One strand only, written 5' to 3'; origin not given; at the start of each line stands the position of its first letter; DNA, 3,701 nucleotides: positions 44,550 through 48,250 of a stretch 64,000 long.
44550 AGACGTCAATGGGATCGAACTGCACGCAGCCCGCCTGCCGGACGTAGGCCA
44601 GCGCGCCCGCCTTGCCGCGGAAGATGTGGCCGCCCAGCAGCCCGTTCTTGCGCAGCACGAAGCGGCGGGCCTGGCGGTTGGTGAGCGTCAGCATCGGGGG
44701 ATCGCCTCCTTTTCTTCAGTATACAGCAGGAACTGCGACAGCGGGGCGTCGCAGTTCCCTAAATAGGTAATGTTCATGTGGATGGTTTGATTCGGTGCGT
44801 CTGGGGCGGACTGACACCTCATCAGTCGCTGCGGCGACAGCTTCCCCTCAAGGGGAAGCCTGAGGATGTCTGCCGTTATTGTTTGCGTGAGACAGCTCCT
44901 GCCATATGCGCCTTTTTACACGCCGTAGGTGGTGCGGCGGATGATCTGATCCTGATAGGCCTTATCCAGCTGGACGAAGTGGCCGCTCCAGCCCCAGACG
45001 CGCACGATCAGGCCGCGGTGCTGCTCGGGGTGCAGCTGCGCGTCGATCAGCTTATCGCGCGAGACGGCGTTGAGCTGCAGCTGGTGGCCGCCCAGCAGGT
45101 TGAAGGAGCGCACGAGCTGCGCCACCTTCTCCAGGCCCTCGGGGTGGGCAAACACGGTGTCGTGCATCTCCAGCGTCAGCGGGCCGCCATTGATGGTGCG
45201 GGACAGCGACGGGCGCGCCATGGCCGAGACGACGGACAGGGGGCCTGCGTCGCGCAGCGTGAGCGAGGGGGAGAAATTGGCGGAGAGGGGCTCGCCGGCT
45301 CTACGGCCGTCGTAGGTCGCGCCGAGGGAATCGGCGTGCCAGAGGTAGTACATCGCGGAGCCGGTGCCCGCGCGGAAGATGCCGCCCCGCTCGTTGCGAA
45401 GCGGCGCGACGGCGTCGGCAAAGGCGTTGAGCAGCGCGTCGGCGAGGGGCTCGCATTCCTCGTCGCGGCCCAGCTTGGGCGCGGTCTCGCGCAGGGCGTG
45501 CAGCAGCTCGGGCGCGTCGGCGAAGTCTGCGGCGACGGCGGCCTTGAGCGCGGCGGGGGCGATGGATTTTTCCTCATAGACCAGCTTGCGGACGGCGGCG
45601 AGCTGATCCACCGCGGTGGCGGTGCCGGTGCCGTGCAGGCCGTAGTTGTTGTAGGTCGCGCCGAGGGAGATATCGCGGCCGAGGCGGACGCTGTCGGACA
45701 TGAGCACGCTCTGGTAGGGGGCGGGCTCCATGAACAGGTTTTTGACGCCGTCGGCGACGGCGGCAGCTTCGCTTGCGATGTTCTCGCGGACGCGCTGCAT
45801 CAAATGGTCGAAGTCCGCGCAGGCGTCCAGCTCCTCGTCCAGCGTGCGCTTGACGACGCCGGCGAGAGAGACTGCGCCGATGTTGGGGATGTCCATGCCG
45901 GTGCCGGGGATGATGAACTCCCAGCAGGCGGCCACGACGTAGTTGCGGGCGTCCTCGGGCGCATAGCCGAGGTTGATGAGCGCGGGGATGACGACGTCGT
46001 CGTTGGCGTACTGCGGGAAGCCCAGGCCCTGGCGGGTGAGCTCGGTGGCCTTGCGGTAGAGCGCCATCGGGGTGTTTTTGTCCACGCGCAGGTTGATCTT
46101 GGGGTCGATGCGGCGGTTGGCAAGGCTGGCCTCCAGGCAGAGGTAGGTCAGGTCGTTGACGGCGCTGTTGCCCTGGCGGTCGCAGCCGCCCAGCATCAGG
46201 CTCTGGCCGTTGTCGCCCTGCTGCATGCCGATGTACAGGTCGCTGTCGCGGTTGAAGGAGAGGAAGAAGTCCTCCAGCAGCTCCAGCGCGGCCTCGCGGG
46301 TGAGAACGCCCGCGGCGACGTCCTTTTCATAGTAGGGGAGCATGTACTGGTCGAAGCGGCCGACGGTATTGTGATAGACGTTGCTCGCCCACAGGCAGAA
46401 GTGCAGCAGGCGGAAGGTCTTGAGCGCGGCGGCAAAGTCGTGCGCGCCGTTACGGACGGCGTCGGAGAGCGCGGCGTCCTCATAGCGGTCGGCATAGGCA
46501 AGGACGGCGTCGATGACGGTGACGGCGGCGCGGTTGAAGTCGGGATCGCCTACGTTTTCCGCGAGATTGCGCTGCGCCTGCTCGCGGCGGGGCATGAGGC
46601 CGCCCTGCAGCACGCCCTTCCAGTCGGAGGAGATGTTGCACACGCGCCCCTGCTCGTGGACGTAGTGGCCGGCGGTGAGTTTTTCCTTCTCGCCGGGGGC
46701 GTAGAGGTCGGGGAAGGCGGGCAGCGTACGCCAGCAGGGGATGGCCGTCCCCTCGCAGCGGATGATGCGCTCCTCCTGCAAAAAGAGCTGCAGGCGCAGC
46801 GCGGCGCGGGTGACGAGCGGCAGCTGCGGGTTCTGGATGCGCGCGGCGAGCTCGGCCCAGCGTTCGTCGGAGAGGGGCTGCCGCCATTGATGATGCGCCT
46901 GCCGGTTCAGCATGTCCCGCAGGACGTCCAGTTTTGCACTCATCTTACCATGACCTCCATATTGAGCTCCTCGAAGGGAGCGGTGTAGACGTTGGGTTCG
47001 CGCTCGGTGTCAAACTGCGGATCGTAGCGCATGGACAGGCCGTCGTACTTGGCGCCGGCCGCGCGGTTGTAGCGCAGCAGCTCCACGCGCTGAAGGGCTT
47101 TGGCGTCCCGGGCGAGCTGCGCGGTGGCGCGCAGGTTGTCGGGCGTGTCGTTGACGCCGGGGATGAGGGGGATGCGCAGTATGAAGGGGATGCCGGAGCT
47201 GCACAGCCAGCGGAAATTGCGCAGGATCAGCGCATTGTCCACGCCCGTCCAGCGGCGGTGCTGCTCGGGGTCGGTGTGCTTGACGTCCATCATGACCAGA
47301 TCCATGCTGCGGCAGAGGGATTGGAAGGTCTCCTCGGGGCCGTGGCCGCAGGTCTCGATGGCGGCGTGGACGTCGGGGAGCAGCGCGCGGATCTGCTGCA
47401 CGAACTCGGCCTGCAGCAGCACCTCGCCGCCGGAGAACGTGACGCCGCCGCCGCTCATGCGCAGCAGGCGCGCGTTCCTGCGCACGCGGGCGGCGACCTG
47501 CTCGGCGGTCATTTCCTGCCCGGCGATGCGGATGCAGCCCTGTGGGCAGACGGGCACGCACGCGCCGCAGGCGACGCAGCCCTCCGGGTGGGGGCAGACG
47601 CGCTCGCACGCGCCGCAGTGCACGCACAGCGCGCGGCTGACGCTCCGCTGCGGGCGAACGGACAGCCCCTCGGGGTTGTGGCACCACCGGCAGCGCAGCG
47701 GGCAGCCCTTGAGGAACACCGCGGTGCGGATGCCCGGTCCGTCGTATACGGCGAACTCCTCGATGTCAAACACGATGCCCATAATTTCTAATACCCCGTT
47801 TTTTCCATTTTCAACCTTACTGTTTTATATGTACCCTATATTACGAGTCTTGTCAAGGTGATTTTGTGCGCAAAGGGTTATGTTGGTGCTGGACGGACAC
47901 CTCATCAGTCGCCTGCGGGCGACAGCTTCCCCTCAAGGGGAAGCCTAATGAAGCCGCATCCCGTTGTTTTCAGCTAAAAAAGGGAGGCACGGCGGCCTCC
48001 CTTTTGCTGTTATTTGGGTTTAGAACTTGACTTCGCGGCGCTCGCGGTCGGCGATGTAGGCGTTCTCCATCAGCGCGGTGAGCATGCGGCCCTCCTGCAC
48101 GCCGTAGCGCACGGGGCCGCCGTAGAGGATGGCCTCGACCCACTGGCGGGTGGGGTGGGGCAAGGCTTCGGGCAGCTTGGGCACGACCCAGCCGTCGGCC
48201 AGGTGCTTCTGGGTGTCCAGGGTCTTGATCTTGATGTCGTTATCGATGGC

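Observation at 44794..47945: Orphan short glycyl-radical enzyme plus activase cassette of unknown chemistry, bracketed by two direct copies of an intergenic repeat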

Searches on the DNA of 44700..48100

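Call 35: search_rna_families(source=window, start=44700, end=48100, threshold=evalue, max_evalue=10)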
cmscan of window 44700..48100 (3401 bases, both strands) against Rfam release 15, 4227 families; matches with E-value up to 10: 3.
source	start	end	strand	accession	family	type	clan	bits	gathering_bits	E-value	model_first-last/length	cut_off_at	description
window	47971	48022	-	RF02066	STnc320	Gene; sRNA;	-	21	50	1.1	1-55/55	no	Salmonella enterica sRNA STnc320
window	44796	44826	-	RF01131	sR47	Gene; snRNA; snoRNA; CD-box;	CL00132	13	40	9.8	1-55/55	no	Small nucleolar RNA sR47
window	46604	46667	-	RF02087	Yar_3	Gene; lncRNA;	-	12.4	50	7.8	1-67/67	no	Yellow-achaete intergenic RNA conserved region 3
